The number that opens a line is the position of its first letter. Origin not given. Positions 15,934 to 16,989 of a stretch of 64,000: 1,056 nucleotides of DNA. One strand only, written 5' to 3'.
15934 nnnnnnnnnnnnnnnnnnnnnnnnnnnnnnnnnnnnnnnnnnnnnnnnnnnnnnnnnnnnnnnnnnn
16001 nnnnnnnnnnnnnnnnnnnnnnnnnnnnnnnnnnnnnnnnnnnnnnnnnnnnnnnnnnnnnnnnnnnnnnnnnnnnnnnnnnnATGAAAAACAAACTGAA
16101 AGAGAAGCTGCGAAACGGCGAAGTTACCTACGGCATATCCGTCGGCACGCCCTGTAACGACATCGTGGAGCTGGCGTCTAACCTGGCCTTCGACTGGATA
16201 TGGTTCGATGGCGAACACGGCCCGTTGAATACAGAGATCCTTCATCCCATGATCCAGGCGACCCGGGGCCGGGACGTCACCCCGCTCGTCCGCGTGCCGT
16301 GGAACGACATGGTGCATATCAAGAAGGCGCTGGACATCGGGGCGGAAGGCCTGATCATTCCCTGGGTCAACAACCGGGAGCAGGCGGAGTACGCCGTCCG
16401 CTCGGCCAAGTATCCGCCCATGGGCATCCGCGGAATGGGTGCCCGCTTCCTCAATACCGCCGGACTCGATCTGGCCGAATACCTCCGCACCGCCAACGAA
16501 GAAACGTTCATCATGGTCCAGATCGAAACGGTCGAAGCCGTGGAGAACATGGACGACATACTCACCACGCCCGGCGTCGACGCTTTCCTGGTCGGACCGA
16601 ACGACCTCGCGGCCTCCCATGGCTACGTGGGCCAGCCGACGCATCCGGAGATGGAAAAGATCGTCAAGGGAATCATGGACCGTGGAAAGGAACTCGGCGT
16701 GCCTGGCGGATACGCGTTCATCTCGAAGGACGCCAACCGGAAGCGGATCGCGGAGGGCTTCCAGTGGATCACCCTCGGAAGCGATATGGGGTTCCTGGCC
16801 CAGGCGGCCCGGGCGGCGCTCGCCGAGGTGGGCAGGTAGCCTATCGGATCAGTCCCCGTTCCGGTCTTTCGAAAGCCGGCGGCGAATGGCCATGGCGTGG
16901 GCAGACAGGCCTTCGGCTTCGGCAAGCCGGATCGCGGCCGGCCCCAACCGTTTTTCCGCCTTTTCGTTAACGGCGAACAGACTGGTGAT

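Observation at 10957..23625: Regulator-less catabolic block rich in PhyH dioxygenases, sulfatases and Gfo/Idh/MocA oxidoreductases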

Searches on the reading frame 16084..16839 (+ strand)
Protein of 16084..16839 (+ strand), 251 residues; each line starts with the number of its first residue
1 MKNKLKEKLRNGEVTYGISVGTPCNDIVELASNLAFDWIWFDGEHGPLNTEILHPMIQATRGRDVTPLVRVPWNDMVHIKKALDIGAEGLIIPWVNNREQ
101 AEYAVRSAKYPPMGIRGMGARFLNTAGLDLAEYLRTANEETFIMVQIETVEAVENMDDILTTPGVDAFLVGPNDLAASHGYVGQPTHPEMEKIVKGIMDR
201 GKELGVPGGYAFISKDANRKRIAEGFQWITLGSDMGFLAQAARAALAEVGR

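Call 8: search_protein_families(library=ncbifam, proteins=[window:16200-16839:+], max_evalue=0.00001)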
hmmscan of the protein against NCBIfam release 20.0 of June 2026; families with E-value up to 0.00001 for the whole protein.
window:16200-16839:+ (213 aa): 0 families

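Call 46: search_solved_structures(query=window:16084-16839:+, max_evalue=0.00001)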
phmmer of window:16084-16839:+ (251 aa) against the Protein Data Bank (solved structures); distinct sequences matched with E-value up to 0.00001: 21.
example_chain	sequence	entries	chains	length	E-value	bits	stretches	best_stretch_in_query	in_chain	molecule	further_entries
4b5s_A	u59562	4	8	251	2.4e-50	174.4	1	1-249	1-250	4-HYDROXY-2-OXO-HEPTANE-1,7-DIOATE ALDOLASE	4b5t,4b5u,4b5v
2v5j_A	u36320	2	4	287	2.9e-50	174.1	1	1-250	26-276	2,4-DIHYDROXYHEPT-2-ENE-1,7-DIOIC ACID ALDOLASE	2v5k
4b5w_A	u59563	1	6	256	1.3e-49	171.9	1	1-250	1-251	4-HYDROXY-2-OXO-HEPTANE-1,7-DIOATE ALDOLASE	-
4b5x_A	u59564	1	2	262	2.8e-49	170.9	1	1-250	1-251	4-HYDROXY-2-OXO-HEPTANE-1,7-DIOATE ALDOLASE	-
1dxe_A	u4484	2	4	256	2e-47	164.8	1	3-243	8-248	2-DEHYDRO-3-DEOXY-GALACTARATE ALDOLASE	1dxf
7v8t_A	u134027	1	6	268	1.7e-45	158.5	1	3-244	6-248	2,4-dihydroxyhept-2-ene-1,7-dioic acid aldolase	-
2vws_A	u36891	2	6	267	2.7e-43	151.3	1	2-242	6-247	YFAU, 2-KETO-3-DEOXY SUGAR ALDOLASE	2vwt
7et8_A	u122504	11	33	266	2.4e-42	148.1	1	3-246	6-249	4-hydroxy-2-oxoheptanedioate aldolase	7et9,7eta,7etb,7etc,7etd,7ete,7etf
4mf4_A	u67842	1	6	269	2.4e-40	141.6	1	2-249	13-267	HpcH/HpaI aldolase/citrate lyase family protein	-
3qz6_A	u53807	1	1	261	2e-38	135.3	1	5-236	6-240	HpcH/HpaI aldolase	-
4tv5_A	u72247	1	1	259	2.4e-29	105.6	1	4-247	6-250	2-dehydro-3-deoxyglucarate aldolase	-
6r62_A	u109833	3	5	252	4.3e-29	104.7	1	29-248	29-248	HpcH/HpaI aldolase | hydroxyketoacid aldolase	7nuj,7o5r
7nnk_A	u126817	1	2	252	4.4e-29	104.7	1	29-248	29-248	HpcH/HpaI aldolase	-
7o5i_A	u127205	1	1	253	4.4e-29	104.7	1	29-248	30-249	HpcH/HpaI aldolase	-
7nr1_A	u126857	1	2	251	4.6e-29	104.7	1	29-248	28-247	HpcH/HpaI aldolase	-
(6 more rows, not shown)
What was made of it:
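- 16084..16839 (+): Class II pyruvate aldolase of the HpcH/HpaI family. Part of the conserved core. The best solved relatives are HpaI, GarL and YfaU (call 46).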

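Call 80: search_protein_families(library=ncbifam, proteins=[window:16084-16839:+], max_evalue=0.00001)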
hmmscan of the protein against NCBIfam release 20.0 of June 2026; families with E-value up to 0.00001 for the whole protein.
window:16084-16839:+ (251 aa): 4 families
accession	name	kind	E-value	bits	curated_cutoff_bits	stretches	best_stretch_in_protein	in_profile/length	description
TIGR02311.1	HpaI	equivalog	2.8e-60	203.8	368.8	1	3-247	1-246/249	4-hydroxy-2-oxoheptanedioate aldolase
NF007849.0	PRK10558.1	equivalog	9.8e-59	198.8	393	1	2-244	7-249/256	2-dehydro-3-deoxyglucarate aldolase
TIGR03239.1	GarL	equivalog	5.4e-57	193.2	406.75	1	3-244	1-242/249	2-dehydro-3-deoxyglucarate aldolase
NF007521.0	PRK10128.1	equivalog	1.1e-44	153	441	1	2-246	6-251/267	2-keto-3-deoxy-L-rhamnonate aldolase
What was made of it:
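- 16084..16839 (+): NCBIfam HpaI scores 204 against a cutoff of 369 (call 80).
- It is related to HpaI, GarL and YfaU (calls 46, 80).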
